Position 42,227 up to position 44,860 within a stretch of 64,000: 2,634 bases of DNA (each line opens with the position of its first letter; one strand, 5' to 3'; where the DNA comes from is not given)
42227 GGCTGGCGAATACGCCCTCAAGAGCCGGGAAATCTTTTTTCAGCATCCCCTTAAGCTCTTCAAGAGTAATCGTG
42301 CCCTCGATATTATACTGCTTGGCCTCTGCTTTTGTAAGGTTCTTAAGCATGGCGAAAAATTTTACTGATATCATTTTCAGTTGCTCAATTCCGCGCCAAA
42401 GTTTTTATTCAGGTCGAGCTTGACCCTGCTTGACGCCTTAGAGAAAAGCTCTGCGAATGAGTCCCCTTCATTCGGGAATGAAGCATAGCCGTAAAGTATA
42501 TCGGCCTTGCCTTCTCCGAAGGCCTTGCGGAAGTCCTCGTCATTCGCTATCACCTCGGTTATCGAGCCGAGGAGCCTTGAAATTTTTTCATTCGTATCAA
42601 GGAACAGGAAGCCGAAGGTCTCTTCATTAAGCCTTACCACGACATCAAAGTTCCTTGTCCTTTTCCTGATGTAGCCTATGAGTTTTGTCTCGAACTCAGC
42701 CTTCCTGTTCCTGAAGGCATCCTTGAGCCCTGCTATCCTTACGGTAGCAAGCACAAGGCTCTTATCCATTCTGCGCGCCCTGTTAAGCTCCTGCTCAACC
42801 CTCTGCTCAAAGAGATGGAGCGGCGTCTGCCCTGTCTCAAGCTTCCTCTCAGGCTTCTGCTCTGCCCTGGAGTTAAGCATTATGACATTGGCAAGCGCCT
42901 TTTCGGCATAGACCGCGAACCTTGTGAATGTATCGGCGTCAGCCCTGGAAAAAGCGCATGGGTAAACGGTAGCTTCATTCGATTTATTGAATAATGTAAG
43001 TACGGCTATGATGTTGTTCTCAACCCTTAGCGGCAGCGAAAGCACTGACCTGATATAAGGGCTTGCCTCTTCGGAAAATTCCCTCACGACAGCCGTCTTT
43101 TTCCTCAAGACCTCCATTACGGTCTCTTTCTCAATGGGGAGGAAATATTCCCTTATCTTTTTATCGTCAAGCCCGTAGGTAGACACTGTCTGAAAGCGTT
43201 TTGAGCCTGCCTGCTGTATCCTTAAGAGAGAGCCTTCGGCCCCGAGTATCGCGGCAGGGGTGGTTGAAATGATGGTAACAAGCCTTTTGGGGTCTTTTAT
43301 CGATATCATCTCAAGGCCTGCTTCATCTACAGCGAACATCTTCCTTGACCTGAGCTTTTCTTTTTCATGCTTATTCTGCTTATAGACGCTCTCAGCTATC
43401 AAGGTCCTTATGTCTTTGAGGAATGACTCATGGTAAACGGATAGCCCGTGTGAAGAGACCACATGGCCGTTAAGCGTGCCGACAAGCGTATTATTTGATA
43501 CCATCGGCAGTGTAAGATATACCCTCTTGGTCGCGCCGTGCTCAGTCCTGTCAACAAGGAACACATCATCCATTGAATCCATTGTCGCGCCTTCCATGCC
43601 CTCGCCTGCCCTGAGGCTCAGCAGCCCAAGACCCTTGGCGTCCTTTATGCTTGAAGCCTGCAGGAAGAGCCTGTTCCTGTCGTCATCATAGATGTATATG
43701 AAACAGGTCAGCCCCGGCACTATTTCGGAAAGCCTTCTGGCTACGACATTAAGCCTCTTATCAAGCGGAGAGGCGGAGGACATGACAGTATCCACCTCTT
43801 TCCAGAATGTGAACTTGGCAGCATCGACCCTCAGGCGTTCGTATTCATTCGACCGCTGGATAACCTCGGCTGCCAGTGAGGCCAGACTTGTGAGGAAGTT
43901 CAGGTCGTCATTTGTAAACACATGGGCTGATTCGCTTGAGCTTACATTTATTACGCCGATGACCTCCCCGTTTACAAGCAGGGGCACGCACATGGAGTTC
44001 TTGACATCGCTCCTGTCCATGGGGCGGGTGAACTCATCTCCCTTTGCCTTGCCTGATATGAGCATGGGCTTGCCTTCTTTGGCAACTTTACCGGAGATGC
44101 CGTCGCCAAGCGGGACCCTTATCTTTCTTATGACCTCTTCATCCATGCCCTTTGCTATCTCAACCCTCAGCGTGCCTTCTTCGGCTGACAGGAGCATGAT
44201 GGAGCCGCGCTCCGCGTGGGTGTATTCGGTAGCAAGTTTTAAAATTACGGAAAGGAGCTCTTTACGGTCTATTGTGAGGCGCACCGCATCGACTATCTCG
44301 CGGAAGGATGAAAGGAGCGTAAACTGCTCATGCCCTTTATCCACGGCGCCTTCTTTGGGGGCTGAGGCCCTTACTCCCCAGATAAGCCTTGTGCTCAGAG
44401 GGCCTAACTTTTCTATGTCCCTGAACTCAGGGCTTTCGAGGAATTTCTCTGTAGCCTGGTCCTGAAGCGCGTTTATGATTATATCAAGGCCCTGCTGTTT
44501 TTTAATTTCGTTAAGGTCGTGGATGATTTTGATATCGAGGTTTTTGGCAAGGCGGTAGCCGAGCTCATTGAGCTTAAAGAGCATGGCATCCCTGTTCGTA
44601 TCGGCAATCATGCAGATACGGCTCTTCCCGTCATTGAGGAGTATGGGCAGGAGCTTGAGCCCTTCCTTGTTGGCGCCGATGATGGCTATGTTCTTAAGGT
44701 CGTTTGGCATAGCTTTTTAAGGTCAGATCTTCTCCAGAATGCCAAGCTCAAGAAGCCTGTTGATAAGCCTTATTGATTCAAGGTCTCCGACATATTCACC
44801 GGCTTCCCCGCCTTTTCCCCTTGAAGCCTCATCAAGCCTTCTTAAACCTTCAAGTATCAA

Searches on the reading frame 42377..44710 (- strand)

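Call 7: search_protein_families(library=pfam, proteins=[window:42377-44710:-], max_evalue=0.001)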
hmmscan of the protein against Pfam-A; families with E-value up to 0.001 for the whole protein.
window:42377-44710:- (777 aa): 4 families
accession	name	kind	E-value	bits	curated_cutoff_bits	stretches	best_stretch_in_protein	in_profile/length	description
PF01590.32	GAF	-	2.4e-29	103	22.4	1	148-283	1-132/133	GAF domain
PF13185.12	GAF_2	-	2.9e-29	102.5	28.6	1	148-285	3-136/136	GAF domain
PF13492.12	GAF_3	-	1.2e-21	77.9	27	1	150-286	3-129/129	GAF domain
PF00990.26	GGDEF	-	1.2e-05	25.5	23.8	1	633-762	14-150/161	Diguanylate cyclase, GGDEF domain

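Call 8: search_protein_families(library=ncbifam, proteins=[window:42377-44710:-], max_evalue=0.00001)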
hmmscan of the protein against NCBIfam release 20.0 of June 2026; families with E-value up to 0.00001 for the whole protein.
window:42377-44710:- (777 aa): 3 families
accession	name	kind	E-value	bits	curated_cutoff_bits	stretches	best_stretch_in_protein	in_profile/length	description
TIGR01817.1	nifA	equivalog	1e-12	47.6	528.85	1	147-291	18-163/534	nif-specific transcriptional activator NifA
NF008283.0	PRK11061.1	equivalog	2.3e-11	42.7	583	1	133-289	2-159/748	phosphoenolpyruvate--protein phosphotransferase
NF038230.1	Regu_Geo_Pelo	equivalog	5.4e-07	27.9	1200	1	150-292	20-166/935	GPMC system transcriptional regulator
